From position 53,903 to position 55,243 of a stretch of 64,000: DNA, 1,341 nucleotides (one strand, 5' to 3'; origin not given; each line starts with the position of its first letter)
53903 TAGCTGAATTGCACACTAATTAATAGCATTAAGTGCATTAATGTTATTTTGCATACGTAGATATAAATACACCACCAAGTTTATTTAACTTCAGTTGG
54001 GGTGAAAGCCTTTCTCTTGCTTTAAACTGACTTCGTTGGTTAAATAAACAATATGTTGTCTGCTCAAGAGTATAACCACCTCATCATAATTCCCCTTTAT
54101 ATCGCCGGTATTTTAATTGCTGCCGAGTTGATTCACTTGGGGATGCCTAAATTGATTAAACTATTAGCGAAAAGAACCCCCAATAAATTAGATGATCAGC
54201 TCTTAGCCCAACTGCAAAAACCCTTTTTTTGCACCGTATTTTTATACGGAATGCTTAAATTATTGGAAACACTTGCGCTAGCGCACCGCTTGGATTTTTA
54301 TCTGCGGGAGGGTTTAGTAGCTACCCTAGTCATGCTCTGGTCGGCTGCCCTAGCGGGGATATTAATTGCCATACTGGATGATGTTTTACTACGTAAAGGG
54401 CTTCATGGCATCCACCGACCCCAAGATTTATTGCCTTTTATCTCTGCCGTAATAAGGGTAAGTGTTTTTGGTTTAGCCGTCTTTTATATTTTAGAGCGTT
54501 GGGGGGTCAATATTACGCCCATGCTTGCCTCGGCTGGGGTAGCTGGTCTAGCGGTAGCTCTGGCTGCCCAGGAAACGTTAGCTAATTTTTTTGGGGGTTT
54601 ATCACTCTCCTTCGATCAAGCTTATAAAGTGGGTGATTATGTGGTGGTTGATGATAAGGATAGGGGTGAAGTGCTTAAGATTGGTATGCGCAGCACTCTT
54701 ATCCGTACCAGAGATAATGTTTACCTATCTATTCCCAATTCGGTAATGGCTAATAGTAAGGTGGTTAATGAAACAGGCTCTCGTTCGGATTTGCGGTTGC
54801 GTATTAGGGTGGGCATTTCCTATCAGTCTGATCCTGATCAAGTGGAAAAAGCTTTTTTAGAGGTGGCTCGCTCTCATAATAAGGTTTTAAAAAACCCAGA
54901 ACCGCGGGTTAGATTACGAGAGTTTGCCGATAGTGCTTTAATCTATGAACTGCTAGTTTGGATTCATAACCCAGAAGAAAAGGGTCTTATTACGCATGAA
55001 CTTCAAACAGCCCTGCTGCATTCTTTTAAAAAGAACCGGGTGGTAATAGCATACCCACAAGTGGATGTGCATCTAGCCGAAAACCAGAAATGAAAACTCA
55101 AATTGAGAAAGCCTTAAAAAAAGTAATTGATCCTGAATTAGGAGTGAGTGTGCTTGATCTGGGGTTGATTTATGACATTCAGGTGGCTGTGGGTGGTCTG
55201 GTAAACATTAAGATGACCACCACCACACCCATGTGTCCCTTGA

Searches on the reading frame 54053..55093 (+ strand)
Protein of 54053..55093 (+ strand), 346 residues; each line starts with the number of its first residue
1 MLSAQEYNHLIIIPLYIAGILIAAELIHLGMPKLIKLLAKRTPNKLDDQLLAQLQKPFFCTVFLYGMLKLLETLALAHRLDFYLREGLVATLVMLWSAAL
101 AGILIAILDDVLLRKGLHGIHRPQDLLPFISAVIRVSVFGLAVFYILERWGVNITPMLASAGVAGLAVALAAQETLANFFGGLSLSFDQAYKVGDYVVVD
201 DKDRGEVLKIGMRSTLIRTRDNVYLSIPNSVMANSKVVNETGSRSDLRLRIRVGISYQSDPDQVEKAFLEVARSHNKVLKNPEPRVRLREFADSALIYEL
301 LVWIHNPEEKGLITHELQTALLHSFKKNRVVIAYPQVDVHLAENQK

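Call 79: search_protein_families(library=pfam, proteins=[window:54053-55093:+], max_evalue=0.00001)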
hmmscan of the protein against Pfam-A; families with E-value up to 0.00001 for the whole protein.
window:54053-55093:+ (346 aa): 3 families
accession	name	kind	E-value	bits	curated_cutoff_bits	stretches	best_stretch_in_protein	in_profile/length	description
PF00924.24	MS_channel_2nd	-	1.2e-15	57.8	20.2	1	175-240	2-66/68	Mechanosensitive ion channel, beta-domain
PF21082.3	MS_channel_3rd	-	7.9e-12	45.9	21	1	250-327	2-83/88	Mechanosensitive ion channel MscS, C-terminal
PF21088.3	MS_channel_1st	-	2.5e-06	27.8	23.1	1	133-173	2-42/42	Mechanosensitive ion channel, transmembrane helices 2/3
